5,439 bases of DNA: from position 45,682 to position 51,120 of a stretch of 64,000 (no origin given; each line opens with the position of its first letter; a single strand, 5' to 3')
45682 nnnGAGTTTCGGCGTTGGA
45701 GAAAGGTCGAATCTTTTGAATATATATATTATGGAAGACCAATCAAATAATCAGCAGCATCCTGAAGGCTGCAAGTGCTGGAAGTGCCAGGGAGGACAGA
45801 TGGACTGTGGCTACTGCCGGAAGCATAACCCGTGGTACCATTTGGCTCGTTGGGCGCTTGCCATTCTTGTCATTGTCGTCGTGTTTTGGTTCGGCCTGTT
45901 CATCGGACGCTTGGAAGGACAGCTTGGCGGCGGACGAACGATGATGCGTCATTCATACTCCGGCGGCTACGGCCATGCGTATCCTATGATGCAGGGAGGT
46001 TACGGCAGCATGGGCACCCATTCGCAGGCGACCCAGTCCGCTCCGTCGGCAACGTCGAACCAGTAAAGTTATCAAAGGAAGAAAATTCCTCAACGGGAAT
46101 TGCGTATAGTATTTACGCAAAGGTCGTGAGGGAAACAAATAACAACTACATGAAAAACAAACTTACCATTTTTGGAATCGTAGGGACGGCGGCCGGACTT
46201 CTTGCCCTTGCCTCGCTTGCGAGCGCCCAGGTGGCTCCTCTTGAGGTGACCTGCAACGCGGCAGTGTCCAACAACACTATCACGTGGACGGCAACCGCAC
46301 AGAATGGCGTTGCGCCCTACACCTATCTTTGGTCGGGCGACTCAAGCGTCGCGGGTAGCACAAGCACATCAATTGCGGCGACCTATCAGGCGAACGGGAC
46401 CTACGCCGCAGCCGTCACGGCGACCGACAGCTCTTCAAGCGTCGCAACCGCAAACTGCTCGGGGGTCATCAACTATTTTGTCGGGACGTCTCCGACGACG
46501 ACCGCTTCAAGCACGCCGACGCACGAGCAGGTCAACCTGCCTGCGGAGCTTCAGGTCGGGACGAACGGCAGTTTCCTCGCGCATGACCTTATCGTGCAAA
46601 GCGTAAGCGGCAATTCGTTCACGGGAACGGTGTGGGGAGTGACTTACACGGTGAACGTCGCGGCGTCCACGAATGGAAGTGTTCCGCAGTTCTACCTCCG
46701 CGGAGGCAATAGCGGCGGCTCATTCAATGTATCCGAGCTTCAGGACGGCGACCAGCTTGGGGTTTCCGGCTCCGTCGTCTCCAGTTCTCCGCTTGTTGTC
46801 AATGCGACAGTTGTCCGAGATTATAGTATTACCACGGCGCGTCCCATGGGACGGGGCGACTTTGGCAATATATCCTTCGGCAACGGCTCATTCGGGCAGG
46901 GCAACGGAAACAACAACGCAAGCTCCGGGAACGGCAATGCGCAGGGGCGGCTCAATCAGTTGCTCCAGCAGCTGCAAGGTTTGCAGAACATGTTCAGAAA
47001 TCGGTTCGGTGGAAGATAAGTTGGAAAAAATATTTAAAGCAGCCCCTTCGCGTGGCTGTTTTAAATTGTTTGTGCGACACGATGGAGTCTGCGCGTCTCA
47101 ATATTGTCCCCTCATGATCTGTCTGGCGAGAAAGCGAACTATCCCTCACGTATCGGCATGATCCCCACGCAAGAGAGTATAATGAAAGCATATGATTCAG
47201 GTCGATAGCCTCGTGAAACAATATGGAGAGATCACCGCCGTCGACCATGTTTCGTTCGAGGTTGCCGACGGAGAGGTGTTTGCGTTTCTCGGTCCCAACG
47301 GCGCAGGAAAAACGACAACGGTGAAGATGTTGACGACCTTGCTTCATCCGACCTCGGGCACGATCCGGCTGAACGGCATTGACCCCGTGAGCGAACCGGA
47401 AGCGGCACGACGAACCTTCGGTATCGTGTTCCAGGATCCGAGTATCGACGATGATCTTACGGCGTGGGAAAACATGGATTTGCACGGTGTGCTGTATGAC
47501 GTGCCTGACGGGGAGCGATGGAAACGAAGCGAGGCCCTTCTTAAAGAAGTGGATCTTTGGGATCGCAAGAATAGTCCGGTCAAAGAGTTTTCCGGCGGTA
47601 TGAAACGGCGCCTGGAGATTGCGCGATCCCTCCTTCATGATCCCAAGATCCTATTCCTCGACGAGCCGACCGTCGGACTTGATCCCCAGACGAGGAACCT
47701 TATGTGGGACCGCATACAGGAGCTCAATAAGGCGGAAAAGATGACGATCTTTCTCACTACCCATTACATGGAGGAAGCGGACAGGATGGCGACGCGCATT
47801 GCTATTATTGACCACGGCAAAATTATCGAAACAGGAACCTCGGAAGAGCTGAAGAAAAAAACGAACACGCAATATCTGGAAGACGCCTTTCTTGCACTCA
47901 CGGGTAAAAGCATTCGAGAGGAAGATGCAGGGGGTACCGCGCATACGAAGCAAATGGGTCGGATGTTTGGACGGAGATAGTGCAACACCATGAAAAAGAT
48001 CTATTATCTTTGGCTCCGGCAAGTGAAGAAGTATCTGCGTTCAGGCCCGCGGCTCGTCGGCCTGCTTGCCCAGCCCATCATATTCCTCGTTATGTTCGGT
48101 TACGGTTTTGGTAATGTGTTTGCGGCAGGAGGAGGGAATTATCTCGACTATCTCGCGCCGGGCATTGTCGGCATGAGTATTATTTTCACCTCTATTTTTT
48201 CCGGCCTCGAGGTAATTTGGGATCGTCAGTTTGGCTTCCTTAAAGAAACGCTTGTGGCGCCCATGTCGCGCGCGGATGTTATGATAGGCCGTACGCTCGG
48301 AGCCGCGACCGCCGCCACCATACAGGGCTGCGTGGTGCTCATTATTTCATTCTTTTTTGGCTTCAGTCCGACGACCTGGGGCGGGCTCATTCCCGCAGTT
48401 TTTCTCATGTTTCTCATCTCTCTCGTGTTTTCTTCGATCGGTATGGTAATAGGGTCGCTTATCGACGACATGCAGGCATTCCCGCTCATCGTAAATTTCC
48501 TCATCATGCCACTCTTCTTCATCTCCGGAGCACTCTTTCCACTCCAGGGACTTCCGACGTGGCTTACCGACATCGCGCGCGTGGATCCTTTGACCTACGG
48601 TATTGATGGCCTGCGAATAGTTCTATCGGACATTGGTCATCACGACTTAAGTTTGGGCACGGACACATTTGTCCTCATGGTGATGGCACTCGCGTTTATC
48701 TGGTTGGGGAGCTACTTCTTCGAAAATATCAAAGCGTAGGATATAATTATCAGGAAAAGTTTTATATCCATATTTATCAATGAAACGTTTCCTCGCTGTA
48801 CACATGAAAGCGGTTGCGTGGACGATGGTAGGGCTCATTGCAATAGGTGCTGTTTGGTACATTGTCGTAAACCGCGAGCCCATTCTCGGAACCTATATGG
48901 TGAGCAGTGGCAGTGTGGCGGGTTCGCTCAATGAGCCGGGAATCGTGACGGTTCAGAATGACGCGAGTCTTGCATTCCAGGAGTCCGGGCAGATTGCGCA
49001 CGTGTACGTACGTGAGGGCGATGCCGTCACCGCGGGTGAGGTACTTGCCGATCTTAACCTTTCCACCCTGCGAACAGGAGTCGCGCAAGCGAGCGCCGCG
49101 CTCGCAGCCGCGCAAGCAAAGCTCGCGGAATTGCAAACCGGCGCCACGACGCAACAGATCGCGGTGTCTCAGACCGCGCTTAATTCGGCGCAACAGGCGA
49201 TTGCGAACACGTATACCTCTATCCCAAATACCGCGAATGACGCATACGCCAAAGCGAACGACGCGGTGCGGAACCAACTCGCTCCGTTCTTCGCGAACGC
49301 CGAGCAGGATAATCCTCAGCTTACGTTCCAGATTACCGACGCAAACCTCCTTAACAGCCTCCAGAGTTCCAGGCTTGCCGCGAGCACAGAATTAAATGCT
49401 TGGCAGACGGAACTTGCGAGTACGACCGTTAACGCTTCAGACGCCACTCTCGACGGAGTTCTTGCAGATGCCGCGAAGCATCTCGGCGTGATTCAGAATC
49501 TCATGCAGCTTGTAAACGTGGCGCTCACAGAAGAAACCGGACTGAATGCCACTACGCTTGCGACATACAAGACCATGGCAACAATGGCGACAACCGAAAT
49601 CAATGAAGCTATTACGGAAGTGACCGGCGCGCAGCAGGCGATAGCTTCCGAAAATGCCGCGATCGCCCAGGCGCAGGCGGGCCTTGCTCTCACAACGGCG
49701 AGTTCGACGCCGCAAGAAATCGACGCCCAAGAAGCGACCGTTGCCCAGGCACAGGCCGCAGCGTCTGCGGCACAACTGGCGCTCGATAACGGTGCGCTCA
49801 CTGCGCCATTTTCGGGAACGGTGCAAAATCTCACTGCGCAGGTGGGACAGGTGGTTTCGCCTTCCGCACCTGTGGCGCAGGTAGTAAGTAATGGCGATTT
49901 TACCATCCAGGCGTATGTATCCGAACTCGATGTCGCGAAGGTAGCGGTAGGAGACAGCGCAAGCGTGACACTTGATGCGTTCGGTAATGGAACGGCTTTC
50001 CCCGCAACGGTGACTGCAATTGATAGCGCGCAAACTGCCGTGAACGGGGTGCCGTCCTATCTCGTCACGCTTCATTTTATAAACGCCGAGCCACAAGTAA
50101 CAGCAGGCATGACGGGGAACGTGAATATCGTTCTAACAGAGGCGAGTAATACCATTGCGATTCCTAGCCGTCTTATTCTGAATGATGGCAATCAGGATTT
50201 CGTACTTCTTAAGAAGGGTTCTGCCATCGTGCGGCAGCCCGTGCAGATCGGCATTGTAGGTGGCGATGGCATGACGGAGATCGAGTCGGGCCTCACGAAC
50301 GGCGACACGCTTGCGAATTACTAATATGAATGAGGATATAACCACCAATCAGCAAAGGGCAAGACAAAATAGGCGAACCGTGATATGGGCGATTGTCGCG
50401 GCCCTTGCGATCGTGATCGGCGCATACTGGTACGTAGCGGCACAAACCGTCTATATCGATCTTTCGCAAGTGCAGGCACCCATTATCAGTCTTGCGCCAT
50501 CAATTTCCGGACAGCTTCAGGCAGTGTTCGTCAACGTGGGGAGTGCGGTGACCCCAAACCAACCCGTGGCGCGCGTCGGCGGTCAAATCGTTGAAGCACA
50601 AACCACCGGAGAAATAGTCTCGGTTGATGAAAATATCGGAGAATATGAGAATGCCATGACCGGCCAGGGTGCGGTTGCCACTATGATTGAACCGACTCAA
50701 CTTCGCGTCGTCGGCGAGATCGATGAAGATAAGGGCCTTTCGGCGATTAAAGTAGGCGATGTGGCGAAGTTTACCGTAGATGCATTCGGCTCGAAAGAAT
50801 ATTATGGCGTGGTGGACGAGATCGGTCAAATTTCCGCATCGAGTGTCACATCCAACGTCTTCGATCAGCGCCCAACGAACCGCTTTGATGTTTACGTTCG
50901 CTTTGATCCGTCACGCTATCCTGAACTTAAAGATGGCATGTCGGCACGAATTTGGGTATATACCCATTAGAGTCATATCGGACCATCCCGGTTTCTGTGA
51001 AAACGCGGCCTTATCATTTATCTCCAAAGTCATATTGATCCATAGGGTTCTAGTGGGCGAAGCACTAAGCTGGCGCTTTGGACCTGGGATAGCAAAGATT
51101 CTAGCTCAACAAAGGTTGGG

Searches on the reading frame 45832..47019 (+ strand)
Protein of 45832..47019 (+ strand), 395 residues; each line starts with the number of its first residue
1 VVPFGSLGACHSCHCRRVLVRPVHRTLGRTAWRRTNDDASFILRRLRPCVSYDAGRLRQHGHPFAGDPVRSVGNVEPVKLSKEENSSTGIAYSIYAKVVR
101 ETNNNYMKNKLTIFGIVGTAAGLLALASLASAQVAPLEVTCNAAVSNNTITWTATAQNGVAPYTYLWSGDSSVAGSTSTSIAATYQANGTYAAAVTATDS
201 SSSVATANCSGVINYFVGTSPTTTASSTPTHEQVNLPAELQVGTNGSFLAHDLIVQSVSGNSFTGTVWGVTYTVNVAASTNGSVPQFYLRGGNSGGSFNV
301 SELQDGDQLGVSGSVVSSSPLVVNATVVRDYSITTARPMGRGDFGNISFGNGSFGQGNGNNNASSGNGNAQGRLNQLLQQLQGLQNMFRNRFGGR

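Call 61: search_protein_families(library=pfam, proteins=[window:45832-47019:+], max_evalue=0.001)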
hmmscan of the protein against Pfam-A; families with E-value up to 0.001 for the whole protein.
window:45832-47019:+ (395 aa): 1 family
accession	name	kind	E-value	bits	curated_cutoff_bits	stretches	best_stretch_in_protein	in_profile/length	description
PF18911.6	PKD_4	-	0.00044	20.7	27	0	148-205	18-76/85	PKD domain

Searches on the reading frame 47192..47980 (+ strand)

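Call 61: search_protein_families(library=pfam, proteins=[window:47192-47980:+], max_evalue=0.001)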
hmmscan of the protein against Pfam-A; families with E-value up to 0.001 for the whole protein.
window:47192-47980:+ (262 aa): 5 families
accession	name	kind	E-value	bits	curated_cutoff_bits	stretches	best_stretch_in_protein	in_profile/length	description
PF00005.33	ABC_tran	-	1.1e-36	126.9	25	1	18-160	2-136/137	ABC transporter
PF13304.12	AAA_21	-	2.1e-11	44.9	27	1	124-191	229-298/304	AAA domain, putative AbiEii toxin, Type IV TA system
PF13175.12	AAA_15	-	6.9e-07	29.7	32.1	0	150-191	328-369/374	AAA ATPase domain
PF13555.12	AAA_29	-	0.00027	21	27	1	20-61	15-55/61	P-loop containing region of AAA domain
PF00004.35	AAA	-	0.00075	20.4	21.2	0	32-201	3-119/131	ATPase family associated with various cellular activities (AAA)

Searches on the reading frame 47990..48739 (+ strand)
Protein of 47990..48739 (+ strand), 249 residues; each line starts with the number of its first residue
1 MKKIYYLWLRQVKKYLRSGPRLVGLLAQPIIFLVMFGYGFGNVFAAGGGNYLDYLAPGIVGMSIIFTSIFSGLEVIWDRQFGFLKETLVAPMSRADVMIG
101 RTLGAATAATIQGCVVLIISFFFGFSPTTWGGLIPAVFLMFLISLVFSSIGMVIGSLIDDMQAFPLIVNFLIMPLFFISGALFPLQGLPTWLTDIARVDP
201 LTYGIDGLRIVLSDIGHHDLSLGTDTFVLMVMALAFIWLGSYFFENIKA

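Call 61: search_protein_families(library=pfam, proteins=[window:47990-48739:+], max_evalue=0.001)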
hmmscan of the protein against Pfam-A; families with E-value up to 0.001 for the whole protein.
window:47990-48739:+ (249 aa): 2 families
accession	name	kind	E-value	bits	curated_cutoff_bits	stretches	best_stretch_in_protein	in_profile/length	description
PF01061.29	ABC2_membrane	-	5.3e-39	134.4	26.9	1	4-211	3-209/211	ABC-2 type transporter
PF12698.13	ABC2_membrane_3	-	3.8e-22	79.3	31.6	1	49-241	158-346/347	ABC-2 family transporter protein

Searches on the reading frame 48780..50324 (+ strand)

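Call 61: search_protein_families(library=pfam, proteins=[window:48780-50324:+], max_evalue=0.001)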
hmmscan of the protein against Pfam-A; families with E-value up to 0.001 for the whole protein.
window:48780-50324:+ (514 aa): 4 families
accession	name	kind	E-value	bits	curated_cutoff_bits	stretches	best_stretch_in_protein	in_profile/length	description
PF13437.12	HlyD_3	-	1.6e-15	58.2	22.2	1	340-431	2-93/106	HlyD family secretion protein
PF16576.10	HlyD_D23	-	1.2e-11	44.8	30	1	295-415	77-185/214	Barrel-sandwich domain of CusB or HlyD membrane-fusion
PF00364.28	Biotin_lipoyl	-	1.4e-06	28.5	22.1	0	66-92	47-73/73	Biotin-requiring enzyme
PF13533.13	Biotin_lipoyl_2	-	1.6e-06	28.2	29.8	1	65-92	4-31/32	Biotin-lipoyl like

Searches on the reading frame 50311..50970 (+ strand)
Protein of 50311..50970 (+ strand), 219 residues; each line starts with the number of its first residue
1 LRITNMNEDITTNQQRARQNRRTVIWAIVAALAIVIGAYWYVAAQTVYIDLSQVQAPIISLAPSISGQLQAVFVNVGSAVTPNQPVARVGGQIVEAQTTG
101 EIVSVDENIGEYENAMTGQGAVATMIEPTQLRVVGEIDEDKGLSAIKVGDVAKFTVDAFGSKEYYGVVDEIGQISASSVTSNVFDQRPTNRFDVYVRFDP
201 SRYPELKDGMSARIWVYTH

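Call 61: search_protein_families(library=pfam, proteins=[window:50311-50970:+], max_evalue=0.001)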
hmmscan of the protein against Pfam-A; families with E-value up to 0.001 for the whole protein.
window:50311-50970:+ (219 aa): 1 family
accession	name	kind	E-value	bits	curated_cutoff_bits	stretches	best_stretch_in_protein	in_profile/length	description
PF13437.12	HlyD_3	-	8.3e-05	23.7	22.2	0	94-201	2-96/106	HlyD family secretion protein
